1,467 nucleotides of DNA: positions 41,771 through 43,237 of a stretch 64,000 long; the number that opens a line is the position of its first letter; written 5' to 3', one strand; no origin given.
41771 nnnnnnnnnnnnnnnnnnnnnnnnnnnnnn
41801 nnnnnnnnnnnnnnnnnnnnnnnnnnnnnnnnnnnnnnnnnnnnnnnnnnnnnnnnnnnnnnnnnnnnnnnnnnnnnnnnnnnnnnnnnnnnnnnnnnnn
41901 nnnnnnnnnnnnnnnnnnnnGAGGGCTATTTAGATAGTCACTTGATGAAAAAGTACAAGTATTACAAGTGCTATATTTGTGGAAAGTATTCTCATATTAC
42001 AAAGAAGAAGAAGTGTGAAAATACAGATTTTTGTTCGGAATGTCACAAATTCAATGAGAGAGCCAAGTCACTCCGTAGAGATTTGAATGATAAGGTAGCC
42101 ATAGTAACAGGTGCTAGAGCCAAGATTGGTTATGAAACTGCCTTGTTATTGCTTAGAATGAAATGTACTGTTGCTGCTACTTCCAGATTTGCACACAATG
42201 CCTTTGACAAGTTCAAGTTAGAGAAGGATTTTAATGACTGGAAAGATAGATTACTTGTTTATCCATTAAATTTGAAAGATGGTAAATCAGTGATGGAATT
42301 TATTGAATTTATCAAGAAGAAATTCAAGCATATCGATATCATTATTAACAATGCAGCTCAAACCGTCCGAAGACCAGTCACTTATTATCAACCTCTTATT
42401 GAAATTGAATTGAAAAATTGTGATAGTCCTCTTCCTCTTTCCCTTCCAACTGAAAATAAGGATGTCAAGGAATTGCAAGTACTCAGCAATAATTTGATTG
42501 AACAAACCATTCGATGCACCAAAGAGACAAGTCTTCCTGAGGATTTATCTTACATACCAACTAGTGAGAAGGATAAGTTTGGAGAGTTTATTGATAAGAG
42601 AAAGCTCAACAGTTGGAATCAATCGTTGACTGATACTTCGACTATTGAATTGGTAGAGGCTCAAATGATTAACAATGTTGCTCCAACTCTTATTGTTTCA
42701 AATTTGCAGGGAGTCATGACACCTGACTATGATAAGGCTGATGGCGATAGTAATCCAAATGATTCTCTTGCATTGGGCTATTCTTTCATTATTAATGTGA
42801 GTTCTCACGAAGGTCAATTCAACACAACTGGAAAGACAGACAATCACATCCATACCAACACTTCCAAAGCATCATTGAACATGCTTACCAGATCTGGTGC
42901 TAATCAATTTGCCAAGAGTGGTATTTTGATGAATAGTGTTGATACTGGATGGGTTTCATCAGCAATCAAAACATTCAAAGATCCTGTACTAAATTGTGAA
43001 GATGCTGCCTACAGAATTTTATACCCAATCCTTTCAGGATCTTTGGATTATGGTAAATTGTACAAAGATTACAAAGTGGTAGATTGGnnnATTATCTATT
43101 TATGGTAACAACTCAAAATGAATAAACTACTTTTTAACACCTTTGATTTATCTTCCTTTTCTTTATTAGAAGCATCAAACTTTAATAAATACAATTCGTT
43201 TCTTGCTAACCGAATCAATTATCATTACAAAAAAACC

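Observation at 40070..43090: Chimeric F-box / poly-acidic / CCHC-knuckle / SDR-like protein with a likely catalytically altered SDR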

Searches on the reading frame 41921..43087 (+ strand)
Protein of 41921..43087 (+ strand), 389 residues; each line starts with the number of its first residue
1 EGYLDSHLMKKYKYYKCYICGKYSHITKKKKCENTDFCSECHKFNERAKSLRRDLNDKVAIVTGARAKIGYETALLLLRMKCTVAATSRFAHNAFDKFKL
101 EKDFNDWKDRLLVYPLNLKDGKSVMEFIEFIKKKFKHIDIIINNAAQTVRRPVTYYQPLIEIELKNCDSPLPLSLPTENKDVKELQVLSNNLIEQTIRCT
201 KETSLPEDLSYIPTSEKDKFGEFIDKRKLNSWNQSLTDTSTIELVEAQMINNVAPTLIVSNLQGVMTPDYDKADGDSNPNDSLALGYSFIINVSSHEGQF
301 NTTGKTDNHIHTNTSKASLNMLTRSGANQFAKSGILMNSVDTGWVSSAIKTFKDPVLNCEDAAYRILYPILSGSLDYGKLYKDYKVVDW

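Call 10: find_homologous_proteins(query=window:41921-43087:+, max_evalue=0.001)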
Query seq(389 aa) (389 aa): 2184 proteins with E <= 0.001 among 5016 candidates; the best 120 are listed.
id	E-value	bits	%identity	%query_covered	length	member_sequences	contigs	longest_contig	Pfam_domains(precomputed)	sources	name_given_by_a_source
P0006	9.6e-130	451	61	86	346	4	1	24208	PF13561.13,PF00106.32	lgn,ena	-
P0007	3.5e-102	360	51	91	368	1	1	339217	PF13561.13,PF00106.32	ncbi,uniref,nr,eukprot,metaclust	ncbi:predicted protein [Naegleria gruberi]|uniref:Predicted protein n=1 Tax=Naegleria gruberi TaxID=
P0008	2.4e-98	347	42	100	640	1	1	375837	PF13561.13,PF00106.32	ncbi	ncbi:hypothetical protein ABK040_007999 [Willaertia magna]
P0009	5.6e-84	300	53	71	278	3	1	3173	PF13561.13,PF00106.32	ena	-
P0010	7.9e-76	273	46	87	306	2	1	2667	PF13561.13,PF00106.32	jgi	jgi:NAD(P)-dependent dehydrogenase (short-subunit alcohol dehydrogenase family)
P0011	1.0e-63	233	40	98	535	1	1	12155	PF13561.13,PF00106.32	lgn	-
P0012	8.3e-63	230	41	96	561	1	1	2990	PF13561.13,PF00106.32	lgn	-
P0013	2.7e-62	229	37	96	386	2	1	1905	PF13561.13,PF00106.32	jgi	jgi:NAD(P)-dependent dehydrogenase (short-subunit alcohol dehydrogenase family)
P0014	3.1e-62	229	39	91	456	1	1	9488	PF13561.13,PF00106.32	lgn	-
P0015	1.5e-61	226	38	96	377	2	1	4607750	PF13561.13,PF00106.32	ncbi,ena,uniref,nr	ncbi:SDR family NAD(P)-dependent oxidoreductase [uncultured Draconibacterium sp.]|uniref:SDR family 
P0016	2.1e-61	226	51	34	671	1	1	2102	PF13561.13,PF00106.32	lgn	-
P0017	2.2e-61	226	37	97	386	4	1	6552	PF13561.13,PF00106.32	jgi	jgi:NAD(P)-dependent dehydrogenase (short-subunit alcohol dehydrogenase family)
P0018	2.3e-61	226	37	96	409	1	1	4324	PF13561.13,PF00106.32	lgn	-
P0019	4.6e-61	225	40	91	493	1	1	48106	PF13561.13,PF00106.32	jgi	jgi:NAD(P)-dependent dehydrogenase (short-subunit alcohol dehydrogenase family)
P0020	6.5e-61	224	43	69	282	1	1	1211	PF13561.13,PF00106.32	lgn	-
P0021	6.9e-61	224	38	96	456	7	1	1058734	PF13561.13,PF00106.32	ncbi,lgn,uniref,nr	ncbi:Enoyl-(Acyl carrier protein) reductase [Chitinophaga sp. YR627]|uniref:SDR family NAD(P)-depend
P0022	9.1e-61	224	39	91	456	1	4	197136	PF13561.13,PF00106.32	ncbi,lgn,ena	-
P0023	1.9e-60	223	37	96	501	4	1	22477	PF13561.13,PF00106.32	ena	-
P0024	3.3e-60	222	38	96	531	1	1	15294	PF13561.13,PF00106.32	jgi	jgi:NAD(P)-dependent dehydrogenase (short-subunit alcohol dehydrogenase family)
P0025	3.5e-60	222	38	98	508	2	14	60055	PF13561.13,PF00106.32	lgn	-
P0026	3.8e-60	222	37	96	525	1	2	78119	PF13561.13,PF00106.32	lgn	-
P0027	9.6e-60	220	38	91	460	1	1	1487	PF13561.13,PF00106.32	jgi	jgi:NAD(P)-dependent dehydrogenase (short-subunit alcohol dehydrogenase family)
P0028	1.1e-59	220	38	91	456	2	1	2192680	PF13561.13,PF00106.32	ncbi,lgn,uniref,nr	ncbi:SDR family NAD(P)-dependent oxidoreductase [Chitinophaga sp. S165]|uniref:SDR family NAD(P)-dep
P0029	1.3e-59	220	37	96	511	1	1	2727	PF13561.13,PF00106.32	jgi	jgi:NAD(P)-dependent dehydrogenase (short-subunit alcohol dehydrogenase family)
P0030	1.7e-59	220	38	96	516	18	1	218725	PF13561.13,PF00106.32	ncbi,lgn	-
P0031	2.8e-59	219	37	97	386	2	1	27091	PF13561.13,PF00106.32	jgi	jgi:NAD(P)-dependent dehydrogenase (short-subunit alcohol dehydrogenase family)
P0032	3.9e-59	218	41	68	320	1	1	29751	PF00106.32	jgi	jgi:hypothetical protein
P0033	4.3e-59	218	38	96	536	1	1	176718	PF13561.13,PF00106.32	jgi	jgi:NAD(P)-dependent dehydrogenase (short-subunit alcohol dehydrogenase family)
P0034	4.6e-59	218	36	96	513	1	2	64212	PF13561.13,PF00106.32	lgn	-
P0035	4.7e-59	218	37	97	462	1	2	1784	PF13561.13,PF00106.32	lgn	-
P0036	4.9e-59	218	37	96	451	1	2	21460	PF13561.13,PF00106.32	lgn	-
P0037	5.1e-59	218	38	91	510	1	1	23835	PF13561.13,PF00106.32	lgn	-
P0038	6.2e-59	218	36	96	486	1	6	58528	PF13561.13,PF00106.32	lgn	-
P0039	6.9e-59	218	36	97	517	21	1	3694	PF13561.13,PF00106.32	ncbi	-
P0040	7.6e-59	217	35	96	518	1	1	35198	PF13561.13,PF00106.32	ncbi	-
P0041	7.8e-59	217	37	97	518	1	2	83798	PF13561.13,PF00106.32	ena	-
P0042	8.8e-59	217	37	98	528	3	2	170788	PF13561.13,PF00106.32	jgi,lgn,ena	-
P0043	9.7e-59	217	37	91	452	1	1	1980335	PF13561.13,PF00106.32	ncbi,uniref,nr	ncbi:SDR family oxidoreductase [Chitinophaga agrisoli]|uniref:SDR family oxidoreductase n=1 Tax=Chit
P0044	1.0e-58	217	36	97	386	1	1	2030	PF13561.13,PF00106.32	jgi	jgi:NAD(P)-dependent dehydrogenase (short-subunit alcohol dehydrogenase family)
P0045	1.1e-58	217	37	96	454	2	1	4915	PF13561.13,PF00106.32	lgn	-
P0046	1.1e-58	217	36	96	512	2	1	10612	PF13561.13,PF00106.32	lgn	-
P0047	1.2e-58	217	36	96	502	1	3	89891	PF13561.13,PF00106.32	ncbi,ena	-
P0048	1.2e-58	217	38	97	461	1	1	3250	PF13561.13,PF00106.32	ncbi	-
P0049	1.4e-58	217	37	96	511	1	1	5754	PF13561.13,PF00106.32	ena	-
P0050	1.5e-58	216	37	96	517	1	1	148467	PF13561.13,PF00106.32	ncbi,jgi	jgi:NAD(P)-dependent dehydrogenase (short-subunit alcohol dehydrogenase family)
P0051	1.5e-58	216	37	96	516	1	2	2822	PF13561.13,PF00106.32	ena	-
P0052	1.5e-58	216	37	96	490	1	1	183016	PF13561.13,PF00106.32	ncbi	ncbi:MAG: SDR family NAD(P)-dependent oxidoreductase [Sandaracinaceae bacterium]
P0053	1.9e-58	216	37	96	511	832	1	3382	PF13561.13,PF00106.32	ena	-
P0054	2.2e-58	216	37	96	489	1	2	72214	PF13561.13,PF00106.32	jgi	-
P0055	2.2e-58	216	35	96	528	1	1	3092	PF13561.13,PF00106.32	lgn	-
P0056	2.2e-58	216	36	96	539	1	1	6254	PF13561.13,PF00106.32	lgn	-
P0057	2.4e-58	216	36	96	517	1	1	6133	PF13561.13,PF00106.32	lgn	-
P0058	2.4e-58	216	37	99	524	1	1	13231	PF13561.13,PF00106.32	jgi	jgi:NAD(P)-dependent dehydrogenase (short-subunit alcohol dehydrogenase family)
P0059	2.7e-58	216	36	97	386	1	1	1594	PF13561.13,PF00106.32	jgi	jgi:NAD(P)-dependent dehydrogenase (short-subunit alcohol dehydrogenase family)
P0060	2.7e-58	216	37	96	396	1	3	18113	PF13561.13,PF00106.32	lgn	-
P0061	2.8e-58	216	35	96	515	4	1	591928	PF13561.13,PF00106.32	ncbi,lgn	-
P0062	2.9e-58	215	36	96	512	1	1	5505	PF13561.13,PF00106.32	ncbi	-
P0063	3.4e-58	215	36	100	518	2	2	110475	PF13561.13,PF00106.32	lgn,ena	-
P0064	4.2e-58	215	35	96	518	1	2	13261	PF13561.13,PF00106.32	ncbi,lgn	-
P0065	4.3e-58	215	38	96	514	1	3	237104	PF13561.13,PF00106.32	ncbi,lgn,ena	-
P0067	4.8e-58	215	35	96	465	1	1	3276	PF13561.13,PF00106.32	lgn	-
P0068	5.0e-58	215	35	96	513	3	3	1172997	PF13561.13,PF00106.32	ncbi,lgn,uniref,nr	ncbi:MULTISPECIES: SDR family NAD(P)-dependent oxidoreductase [Reichenbachiella]|uniref:Short chain 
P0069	5.2e-58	215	37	96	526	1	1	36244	PF13561.13,PF00106.32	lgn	-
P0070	5.9e-58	214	37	96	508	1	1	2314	PF13561.13,PF00106.32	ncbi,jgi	-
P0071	6.9e-58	214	38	96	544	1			PF13561.13,PF00106.32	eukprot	eukprot:gene1419-12039_t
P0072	7.0e-58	214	37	96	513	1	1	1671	PF13561.13,PF00106.32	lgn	-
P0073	7.6e-58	214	38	96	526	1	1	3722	PF13561.13,PF00106.32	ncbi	-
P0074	8.3e-58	214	36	100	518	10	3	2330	PF13561.13,PF00106.32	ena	-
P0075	9.0e-58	214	35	96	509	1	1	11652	PF13561.13,PF00106.32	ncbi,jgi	jgi:NAD(P)-dependent dehydrogenase (short-subunit alcohol dehydrogenase family)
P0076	9.6e-58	214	37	96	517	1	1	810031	PF13561.13,PF00106.32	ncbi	-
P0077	9.6e-58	214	37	96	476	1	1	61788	PF13561.13,PF00106.32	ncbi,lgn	-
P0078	1.0e-57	214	36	96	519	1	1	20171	PF13561.13,PF00106.32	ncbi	-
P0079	1.1e-57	214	35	96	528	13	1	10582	PF13561.13,PF00106.32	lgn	-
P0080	1.1e-57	214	35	96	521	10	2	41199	PF13561.13,PF00106.32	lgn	-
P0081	1.2e-57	213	35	96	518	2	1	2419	PF13561.13,PF00106.32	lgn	-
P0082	1.3e-57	213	36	96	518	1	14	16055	PF13561.13,PF00106.32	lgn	-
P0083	1.4e-57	213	35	99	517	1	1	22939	PF13561.13,PF00106.32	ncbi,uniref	ncbi:MAG: SDR family oxidoreductase [Fulvivirga sp.]|uniref:SDR family oxidoreductase n=1 Tax=Fulviv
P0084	1.5e-57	213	34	96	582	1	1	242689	PF13561.13,PF00106.32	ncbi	ncbi:Oxidoreductase [Balamuthia mandrillaris]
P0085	1.6e-57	213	38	96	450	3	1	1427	PF13561.13,PF00106.32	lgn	-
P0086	1.6e-57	213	37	98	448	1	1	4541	PF13561.13,PF00106.32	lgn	-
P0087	1.6e-57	213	37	97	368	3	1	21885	PF13561.13,PF00106.32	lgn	-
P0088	1.8e-57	213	37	97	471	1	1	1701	PF13561.13,PF00106.32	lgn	-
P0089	1.8e-57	213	36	96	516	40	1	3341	PF13561.13,PF00106.32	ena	-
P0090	1.9e-57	213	37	96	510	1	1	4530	PF13561.13,PF00106.32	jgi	-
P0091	2.2e-57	213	39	96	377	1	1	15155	PF13561.13,PF00106.32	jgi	jgi:NAD(P)-dependent dehydrogenase (short-subunit alcohol dehydrogenase family)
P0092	2.3e-57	213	35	97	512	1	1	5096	PF13561.13,PF00106.32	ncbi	-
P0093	2.5e-57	212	35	96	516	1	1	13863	PF13561.13,PF00106.32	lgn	-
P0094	2.6e-57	212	36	96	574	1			PF13561.13,PF00106.32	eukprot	eukprot:TRINITY_DN4481_c0_g1_i1.p1 TRINITY_DN4481_c0_g1~~TRINITY_DN4481_c0_g1_i1.p1 ORF type:complet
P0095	2.6e-57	212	36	97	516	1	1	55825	PF13561.13,PF00106.32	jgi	jgi:NAD(P)-dependent dehydrogenase (short-subunit alcohol dehydrogenase family)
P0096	3.8e-57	212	36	96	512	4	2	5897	PF13561.13,PF00106.32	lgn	-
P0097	4.0e-57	212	36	98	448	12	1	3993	PF13561.13,PF00106.32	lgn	-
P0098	4.1e-57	212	39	91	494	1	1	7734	PF13561.13,PF00106.32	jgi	jgi:NAD(P)-dependent dehydrogenase (short-subunit alcohol dehydrogenase family)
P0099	4.2e-57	212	35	96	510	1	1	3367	PF13561.13,PF00106.32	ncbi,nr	ncbi:MAG: SDR family oxidoreductase [Elusimicrobia bacterium]|nr:SDR family oxidoreductase [Elusimic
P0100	4.4e-57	212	37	96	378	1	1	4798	PF13561.13,PF00106.32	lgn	-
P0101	4.6e-57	212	39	96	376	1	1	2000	PF13561.13,PF00106.32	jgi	jgi:NAD(P)-dependent dehydrogenase (short-subunit alcohol dehydrogenase family)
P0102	5.7e-57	211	35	96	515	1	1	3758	PF13561.13,PF00106.32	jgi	jgi:NAD(P)-dependent dehydrogenase (short-subunit alcohol dehydrogenase family)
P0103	5.8e-57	211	36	96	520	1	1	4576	PF13561.13,PF00106.32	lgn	-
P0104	6.1e-57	211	37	96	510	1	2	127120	PF13561.13,PF00106.32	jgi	jgi:NAD(P)-dependent dehydrogenase (short-subunit alcohol dehydrogenase family)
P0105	6.1e-57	211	37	96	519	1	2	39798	PF13561.13,PF00106.32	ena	-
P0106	6.6e-57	211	34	96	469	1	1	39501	PF13561.13,PF00106.32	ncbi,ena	-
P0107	7.2e-57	211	36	96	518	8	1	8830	PF13561.13,PF00106.32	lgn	-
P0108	7.6e-57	211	37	96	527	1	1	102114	PF13561.13,PF00106.32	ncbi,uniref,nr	ncbi:SDR family oxidoreductase [Arenibacter sp. GZD96]|uniref:SDR family oxidoreductase n=1 Tax=Aura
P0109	7.8e-57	211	36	98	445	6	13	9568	PF13561.13,PF00106.32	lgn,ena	-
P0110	8.0e-57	211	33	96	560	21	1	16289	PF13561.13,PF00106.32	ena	-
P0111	8.0e-57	211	35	99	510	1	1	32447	PF13561.13,PF00106.32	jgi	jgi:NAD(P)-dependent dehydrogenase (short-subunit alcohol dehydrogenase family)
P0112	9.4e-57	211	37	96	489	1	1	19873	PF13561.13,PF00106.32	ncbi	-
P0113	9.6e-57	211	37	96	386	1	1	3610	PF13561.13,PF00106.32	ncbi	-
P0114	9.9e-57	210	36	97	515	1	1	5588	PF13561.13,PF00106.32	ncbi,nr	ncbi:MAG: SDR family oxidoreductase [Bacteriovorax sp.]|nr:SDR family oxidoreductase [Bacteriovorax 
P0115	1.0e-56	210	36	97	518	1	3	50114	PF13561.13,PF00106.32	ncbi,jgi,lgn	jgi:NAD(P)-dependent dehydrogenase (short-subunit alcohol dehydrogenase family)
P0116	1.0e-56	210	36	97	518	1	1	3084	PF13561.13,PF00106.32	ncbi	-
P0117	1.0e-56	210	37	96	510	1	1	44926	PF13561.13,PF00106.32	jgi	jgi:NAD(P)-dependent dehydrogenase (short-subunit alcohol dehydrogenase family)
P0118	1.0e-56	210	35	96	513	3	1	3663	PF13561.13,PF00106.32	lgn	-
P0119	1.1e-56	210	38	91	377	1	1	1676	PF13561.13,PF00106.32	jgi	jgi:NAD(P)-dependent dehydrogenase (short-subunit alcohol dehydrogenase family)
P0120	1.1e-56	210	36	96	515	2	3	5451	PF13561.13,PF00106.32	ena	-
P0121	1.2e-56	210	44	40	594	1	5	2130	PF13561.13,PF00106.32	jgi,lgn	jgi:NAD(P)-dependent dehydrogenase (short-subunit alcohol dehydrogenase family)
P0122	1.2e-56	210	35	96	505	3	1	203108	PF13561.13,PF00106.32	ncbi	-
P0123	1.2e-56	210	34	96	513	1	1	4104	PF13561.13,PF00106.32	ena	-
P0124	1.2e-56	210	37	96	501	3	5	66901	PF13561.13,PF00106.32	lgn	-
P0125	1.3e-56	210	36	96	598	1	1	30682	PF13561.13,PF00106.32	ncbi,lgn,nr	ncbi:MAG: SDR family oxidoreductase [Candidatus Lokiarchaeota archaeon]|nr:SDR family oxidoreductase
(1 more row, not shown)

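Call 27: predict_structure(alignment_id=A4)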
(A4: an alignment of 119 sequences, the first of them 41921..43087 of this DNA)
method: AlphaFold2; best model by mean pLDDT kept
length: 389 residues; sequences in the alignment: 119
mean_pLDDT: 88.6   pTM: 0.91
mean pLDDT of the five models: 88.6, 87.4, 87.2, 86.8, 86.8
residues with pLDDT >= 90: 230; 70-90: 130; 50-70: 29; < 50: 0
segments of 3 or more residues with pLDDT < 50: none
pLDDT, mean of each block of 10 residues (from residue 1): 73 87 76 74 94 96 96 98 96 95 97 94 95 96 86 90 87 63 76 81 76 87 88 91 93 97 95 73 90 92 86 94 98 98 79 82 97 97 94
secondary structure, 60 per line:
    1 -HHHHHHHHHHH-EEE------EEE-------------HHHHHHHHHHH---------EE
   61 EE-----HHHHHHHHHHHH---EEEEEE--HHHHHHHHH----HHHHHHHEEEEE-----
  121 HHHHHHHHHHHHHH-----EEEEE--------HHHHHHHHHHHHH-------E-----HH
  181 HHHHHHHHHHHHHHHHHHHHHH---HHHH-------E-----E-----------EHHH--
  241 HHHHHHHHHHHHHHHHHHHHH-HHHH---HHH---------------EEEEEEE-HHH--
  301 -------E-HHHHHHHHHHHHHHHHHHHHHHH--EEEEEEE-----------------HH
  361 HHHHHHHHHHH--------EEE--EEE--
elements in order: H2-12 E14-16 E23-25 H39-49 E59-62 H68-79 E83-88 H91-99 H104-110 E111-115 H121-134 E140-144 H153-165 H179-202 H206-209 H241-261 H263-266 E288-294 H310-332 E335-341 H359-371 E380-382 E385-387

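Call 31: fold_search(model_id=the predicted structure, library=pdb)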
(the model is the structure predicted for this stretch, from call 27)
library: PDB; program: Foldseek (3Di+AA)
matches with E <= 10: 2000; with E <= 0.001: 1968
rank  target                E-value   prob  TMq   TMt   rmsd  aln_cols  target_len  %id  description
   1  5l4s                  1.0e-11  1.00  0.46  0.57  13.3       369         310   20  Isopiperitenone reductase from Mentha piperita in complex with NADP and beta-Cyclocitral (released 2016-08-31)
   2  4i08_B                2.0e-11  1.00  0.49  0.75   4.3       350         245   16  Crystal structure of beta-ketoacyl-acyl carrier protein reductase (FabG) from Vibrio cholerae in complex with NADPH (released 2012-12-12)
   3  3tzk_A                2.6e-11  1.00  0.49  0.74   4.2       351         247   16  Crystal structure of 3-ketoacyl-(acyl-carrier-protein) reductase (FabG)(G92A) from Vibrio cholerae (released 2011-10-19)
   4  3op4_A                2.7e-11  1.00  0.49  0.74   4.4       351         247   15  Crystal structure of putative 3-ketoacyl-(acyl-carrier-protein) reductase from Vibrio cholerae O1 biovar eltor str. N1 (released 2010-09-22)
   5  4i08_A                3.4e-11  1.00  0.48  0.75   4.3       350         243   16  Crystal structure of beta-ketoacyl-acyl carrier protein reductase (FabG) from Vibrio cholerae in complex with NADPH (released 2012-12-12)
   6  3rsh_A                4.3e-11  1.00  0.49  0.75   4.4       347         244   15  Structure of 3-ketoacyl-(acyl-carrier-protein)reductase (FabG) from Vibrio cholerae O1 complexed with NADP+ (space gro (released 2011-05-11)
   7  3op4_B                4.3e-11  1.00  0.48  0.73   4.4       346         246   16  Crystal structure of putative 3-ketoacyl-(acyl-carrier-protein) reductase from Vibrio cholerae O1 biovar eltor str. N1 (released 2010-09-22)
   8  3tzh_A                5.9e-11  1.00  0.49  0.75   4.4       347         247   16  Crystal structure of 3-ketoacyl-(acyl-carrier-protein) reductase (FabG)(F187A) from Vibrio cholerae (released 2011-10-19)
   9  4z0t                  6.3e-11  1.00  0.53  0.82   3.6       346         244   14  Crystal Structure of a putative oxoacyl-(acyl carrier protein) reductase from Brucella ovis (released 2015-07-01)
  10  5feu                  6.3e-11  1.00  0.51  0.79   3.8       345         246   14  Noroxomaritidine/Norcraugsodine Reductase in complex with NADP+ (released 2016-06-08)
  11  2p68_B                7.4e-11  1.00  0.50  0.81   4.6       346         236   16  Crystal Structure of aq_1716 from Aquifex Aeolicus VF5 (released 2007-04-17)
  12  4z9x                  9.8e-11  1.00  0.49  0.72   3.9       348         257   13  Crystal structure of 2-keto-3-deoxy-D-gluconate dehydrogenase from Streptococcus pyogenes (released 2015-04-29)
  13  5ff9_B                1.0e-10  1.00  0.52  0.77   3.1       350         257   14  Noroxomaritidine/Norcraugsodine Reductase in Complex with NADP+ and tyramine (released 2016-06-08)
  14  5ff9_D                1.0e-10  1.00  0.51  0.76   4.3       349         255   14  Noroxomaritidine/Norcraugsodine Reductase in Complex with NADP+ and tyramine (released 2016-06-08)
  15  3u09_A                1.2e-10  1.00  0.48  0.74   4.8       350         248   15  Crystal structure of 3-ketoacyl-(acyl-carrier-protein) reductase (FabG)(G92D) from Vibrio cholerae (released 2011-10-19)
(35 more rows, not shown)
